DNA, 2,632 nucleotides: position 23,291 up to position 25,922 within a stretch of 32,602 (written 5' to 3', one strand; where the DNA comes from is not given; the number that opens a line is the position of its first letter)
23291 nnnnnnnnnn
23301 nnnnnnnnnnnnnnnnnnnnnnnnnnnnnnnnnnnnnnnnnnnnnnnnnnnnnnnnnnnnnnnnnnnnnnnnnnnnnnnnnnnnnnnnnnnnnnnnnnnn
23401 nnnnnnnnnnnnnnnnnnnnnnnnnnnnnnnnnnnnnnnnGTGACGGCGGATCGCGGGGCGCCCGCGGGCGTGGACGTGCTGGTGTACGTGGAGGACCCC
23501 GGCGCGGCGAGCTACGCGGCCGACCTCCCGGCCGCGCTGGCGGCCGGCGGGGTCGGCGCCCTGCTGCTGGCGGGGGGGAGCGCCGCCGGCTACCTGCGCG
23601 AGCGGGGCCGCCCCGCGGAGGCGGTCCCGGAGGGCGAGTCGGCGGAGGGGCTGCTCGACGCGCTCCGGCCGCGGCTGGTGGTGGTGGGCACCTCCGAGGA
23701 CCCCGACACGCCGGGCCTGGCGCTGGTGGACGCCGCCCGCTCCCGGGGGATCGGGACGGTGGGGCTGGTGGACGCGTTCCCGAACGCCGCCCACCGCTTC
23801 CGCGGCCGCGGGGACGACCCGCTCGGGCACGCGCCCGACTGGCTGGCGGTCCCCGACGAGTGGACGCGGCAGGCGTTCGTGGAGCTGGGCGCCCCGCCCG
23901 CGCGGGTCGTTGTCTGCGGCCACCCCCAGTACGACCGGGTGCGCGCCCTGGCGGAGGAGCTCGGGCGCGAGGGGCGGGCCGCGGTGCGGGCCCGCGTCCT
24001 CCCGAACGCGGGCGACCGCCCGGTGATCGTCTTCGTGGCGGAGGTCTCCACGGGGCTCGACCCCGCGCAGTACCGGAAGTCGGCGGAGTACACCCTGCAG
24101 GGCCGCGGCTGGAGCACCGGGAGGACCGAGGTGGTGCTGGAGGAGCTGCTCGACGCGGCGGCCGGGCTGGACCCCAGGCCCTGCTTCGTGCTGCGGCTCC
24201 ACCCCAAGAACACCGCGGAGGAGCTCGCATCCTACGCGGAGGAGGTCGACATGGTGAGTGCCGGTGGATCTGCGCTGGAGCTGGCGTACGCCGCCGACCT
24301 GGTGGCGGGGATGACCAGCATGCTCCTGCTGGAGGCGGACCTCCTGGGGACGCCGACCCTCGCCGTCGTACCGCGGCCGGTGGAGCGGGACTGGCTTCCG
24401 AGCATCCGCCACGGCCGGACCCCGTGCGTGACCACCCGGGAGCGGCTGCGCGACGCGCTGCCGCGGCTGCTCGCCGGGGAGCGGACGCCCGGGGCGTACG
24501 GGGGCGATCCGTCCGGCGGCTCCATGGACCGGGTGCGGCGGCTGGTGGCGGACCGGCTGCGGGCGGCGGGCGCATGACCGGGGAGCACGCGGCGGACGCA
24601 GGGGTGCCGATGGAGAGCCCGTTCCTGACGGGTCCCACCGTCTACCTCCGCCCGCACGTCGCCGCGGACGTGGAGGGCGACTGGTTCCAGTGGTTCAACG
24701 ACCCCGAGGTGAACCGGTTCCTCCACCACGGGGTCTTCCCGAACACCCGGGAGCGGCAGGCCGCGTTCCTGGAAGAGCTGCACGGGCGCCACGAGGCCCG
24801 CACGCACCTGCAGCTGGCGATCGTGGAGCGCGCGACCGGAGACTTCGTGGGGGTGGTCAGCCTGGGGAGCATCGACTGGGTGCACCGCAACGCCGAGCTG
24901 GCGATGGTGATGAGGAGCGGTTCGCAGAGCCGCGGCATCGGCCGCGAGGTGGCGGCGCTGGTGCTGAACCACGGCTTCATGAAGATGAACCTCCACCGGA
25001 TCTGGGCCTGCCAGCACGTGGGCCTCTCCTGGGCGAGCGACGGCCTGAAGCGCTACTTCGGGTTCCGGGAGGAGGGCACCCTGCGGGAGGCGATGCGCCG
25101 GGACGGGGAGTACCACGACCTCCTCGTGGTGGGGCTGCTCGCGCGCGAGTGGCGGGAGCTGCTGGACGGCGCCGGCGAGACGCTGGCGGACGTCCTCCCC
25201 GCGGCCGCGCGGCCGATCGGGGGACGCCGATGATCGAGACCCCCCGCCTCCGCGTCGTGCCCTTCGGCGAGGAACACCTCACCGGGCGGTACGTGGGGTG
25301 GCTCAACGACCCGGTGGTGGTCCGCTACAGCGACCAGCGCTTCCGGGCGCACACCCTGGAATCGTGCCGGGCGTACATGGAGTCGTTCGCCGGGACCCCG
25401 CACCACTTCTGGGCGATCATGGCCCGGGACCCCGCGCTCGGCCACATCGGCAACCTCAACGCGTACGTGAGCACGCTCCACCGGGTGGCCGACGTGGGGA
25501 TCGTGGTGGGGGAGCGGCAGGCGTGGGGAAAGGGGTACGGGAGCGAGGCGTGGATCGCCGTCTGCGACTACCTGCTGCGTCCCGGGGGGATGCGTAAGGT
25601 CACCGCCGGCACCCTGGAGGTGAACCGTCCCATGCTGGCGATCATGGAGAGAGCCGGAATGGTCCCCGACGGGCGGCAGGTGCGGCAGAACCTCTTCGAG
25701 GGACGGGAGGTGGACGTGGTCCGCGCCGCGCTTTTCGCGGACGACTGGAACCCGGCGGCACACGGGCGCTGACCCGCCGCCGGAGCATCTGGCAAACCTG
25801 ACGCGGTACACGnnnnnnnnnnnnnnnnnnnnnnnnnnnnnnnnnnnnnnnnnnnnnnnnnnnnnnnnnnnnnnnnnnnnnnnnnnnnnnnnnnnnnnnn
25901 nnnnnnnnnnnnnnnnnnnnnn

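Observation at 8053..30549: System-level hypothesis: a heavily tailored pseudaminic-acid-type nonulosonate built into an exported polysaccharide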

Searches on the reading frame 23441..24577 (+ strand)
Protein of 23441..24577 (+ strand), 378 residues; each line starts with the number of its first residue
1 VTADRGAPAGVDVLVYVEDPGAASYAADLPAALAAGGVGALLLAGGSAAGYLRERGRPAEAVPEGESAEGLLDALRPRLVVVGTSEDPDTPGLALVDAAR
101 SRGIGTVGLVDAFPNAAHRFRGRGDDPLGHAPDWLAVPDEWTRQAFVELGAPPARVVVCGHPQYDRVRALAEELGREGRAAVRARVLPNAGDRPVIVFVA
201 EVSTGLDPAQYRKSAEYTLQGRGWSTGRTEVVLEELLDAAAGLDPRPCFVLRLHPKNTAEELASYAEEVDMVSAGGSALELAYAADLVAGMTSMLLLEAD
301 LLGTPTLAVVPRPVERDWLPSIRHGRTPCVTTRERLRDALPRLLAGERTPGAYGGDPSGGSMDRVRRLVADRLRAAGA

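Call 9: search_protein_families(library=pfam, proteins=[window:23441-24577:+])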
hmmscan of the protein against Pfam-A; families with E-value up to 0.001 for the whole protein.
window:23441-24577:+ (378 aa): 0 families

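Call 12: search_protein_families(library=ncbifam, proteins=[window:23441-24577:+], max_evalue=0.01)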
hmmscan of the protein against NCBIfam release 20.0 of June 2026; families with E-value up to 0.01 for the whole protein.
window:23441-24577:+ (378 aa): 1 family
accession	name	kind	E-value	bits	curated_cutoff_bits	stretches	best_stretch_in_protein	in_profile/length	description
NF046086.1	BFO_1060_trans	domain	1.3e-05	24.5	200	1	142-344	115-322/365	BFO_1060 family glycosyltransferase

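Call 17: search_solved_structures(query=window:23441-24577:+, max_evalue=1)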
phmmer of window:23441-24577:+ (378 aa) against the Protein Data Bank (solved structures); distinct sequences matched with E-value up to 1: 1.
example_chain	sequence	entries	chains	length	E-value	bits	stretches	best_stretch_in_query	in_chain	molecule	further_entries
9j3j_A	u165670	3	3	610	0.22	14.2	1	92-165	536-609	ADP,ATP carrier protein 1, chloroplastic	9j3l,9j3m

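Call 30: search_protein_families(library=pfam, proteins=[window:23441-24577:+], max_evalue=5)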
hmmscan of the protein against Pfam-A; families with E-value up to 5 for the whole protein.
window:23441-24577:+ (378 aa): 2 families
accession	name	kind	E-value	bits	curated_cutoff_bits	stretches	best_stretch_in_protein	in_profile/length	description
PF02350.25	Epimerase_2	-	0.0071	15.7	30.6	1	130-178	121-169/347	UDP-N-acetylglucosamine 2-epimerase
PF02602.20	HEM4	-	0.09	12.3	27.5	1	45-78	78-112/231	Uroporphyrinogen-III synthase HemD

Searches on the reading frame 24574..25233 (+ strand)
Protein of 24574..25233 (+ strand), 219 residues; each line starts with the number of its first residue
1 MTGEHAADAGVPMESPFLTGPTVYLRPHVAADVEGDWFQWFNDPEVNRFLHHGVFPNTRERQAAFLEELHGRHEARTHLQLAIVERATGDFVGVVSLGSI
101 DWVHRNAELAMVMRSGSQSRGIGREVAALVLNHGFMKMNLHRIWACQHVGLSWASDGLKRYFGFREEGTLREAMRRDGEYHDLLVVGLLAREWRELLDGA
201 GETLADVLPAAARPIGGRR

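Call 9: search_protein_families(library=pfam, proteins=[window:24574-25233:+])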
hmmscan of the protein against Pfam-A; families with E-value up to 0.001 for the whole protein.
window:24574-25233:+ (219 aa): 3 families
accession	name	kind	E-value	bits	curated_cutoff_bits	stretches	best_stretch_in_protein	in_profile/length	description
PF13302.13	Acetyltransf_3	-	6e-18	66.3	25.4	1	23-146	2-120/138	Acetyltransferase (GNAT) domain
PF13420.13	Acetyltransf_4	-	2.5e-05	24.8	24.3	1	37-183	12-153/155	Acetyltransferase (GNAT) domain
PF00583.31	Acetyltransf_1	-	5.2e-05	23.9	20.7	1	60-146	19-99/116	Acetyltransferase (GNAT) family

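Call 12: search_protein_families(library=ncbifam, proteins=[window:24574-25233:+], max_evalue=0.01)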
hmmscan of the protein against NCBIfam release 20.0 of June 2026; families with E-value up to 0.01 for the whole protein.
window:24574-25233:+ (219 aa): 5 families
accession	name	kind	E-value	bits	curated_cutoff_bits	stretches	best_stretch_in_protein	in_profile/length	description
NF011709.0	PRK15130.1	equivalog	2.9e-10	40.3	218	1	68-195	46-171/186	spermidine N1-acetyltransferase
TIGR03585.1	PseH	equivalog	2.6e-09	37.3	93.1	1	38-186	15-155/156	UDP-4-amino-4,6-dideoxy-N-acetyl-beta-L-altrosamine N-acetyltransferase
NF007539.0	PRK10151.1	equivalog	0.00034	20.3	184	1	69-185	61-171/179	50S ribosomal protein L7/L12-serine acetyltransferase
NF040503.1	resist_ArsN1a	equivalog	0.00045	20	170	1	67-187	35-156/159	arsinothricin resistance N-acetyltransferase ArsN1 family A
NF008072.0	PRK10809.1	equivalog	0.0088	15.8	190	0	63-194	63-191/194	ribosomal protein S5-alanine N-acetyltransferase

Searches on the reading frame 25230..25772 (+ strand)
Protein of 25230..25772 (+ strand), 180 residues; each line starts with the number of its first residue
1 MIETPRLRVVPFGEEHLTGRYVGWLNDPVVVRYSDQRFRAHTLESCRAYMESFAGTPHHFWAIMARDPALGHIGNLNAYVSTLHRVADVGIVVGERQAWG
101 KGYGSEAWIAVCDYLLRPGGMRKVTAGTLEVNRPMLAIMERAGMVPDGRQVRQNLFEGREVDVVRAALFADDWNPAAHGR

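Call 9: search_protein_families(library=pfam, proteins=[window:25230-25772:+])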
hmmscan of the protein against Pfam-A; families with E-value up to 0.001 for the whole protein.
window:25230-25772:+ (180 aa): 3 families
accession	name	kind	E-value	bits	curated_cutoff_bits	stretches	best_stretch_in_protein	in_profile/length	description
PF13302.13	Acetyltransf_3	-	9.6e-19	68.9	25.4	1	6-145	1-138/138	Acetyltransferase (GNAT) domain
PF13523.12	Acetyltransf_8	-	3.7e-08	33.5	27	1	22-148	10-141/145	Acetyltransferase (GNAT) domain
PF00583.31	Acetyltransf_1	-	2.2e-05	25.2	20.7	1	52-144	27-116/116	Acetyltransferase (GNAT) family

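Call 12: search_protein_families(library=ncbifam, proteins=[window:25230-25772:+], max_evalue=0.01)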
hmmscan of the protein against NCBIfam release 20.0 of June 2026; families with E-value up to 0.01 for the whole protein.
window:25230-25772:+ (180 aa): 6 families
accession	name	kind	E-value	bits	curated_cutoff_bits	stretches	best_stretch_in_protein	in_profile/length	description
NF000485.1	TlmB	exception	1e-08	34.8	625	1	2-164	3-161/292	bleomycin family antibiotic N-acetyltransferase TlmB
NF000483.1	BlmB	exception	6.1e-07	29.1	625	1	26-149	36-154/301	bleomycin family antibiotic N-acetyltransferase BlmB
NF000016.1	AAC_6p_Im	exception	0.00091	19.4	350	0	1-118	1-126/178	aminoglycoside N-acetyltransferase AAC(6')-Im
NF033151.0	AAC_6p_A10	exception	0.0015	18.5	400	1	77-164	85-172/178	AAC(6')-I family aminoglycoside 6'-N-acetyltransferase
NF008072.0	PRK10809.1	equivalog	0.0034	17.1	190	1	72-175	90-192/194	ribosomal protein S5-alanine N-acetyltransferase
NF040503.1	resist_ArsN1a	equivalog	0.0063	16.3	170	1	84-164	75-153/159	arsinothricin resistance N-acetyltransferase ArsN1 family A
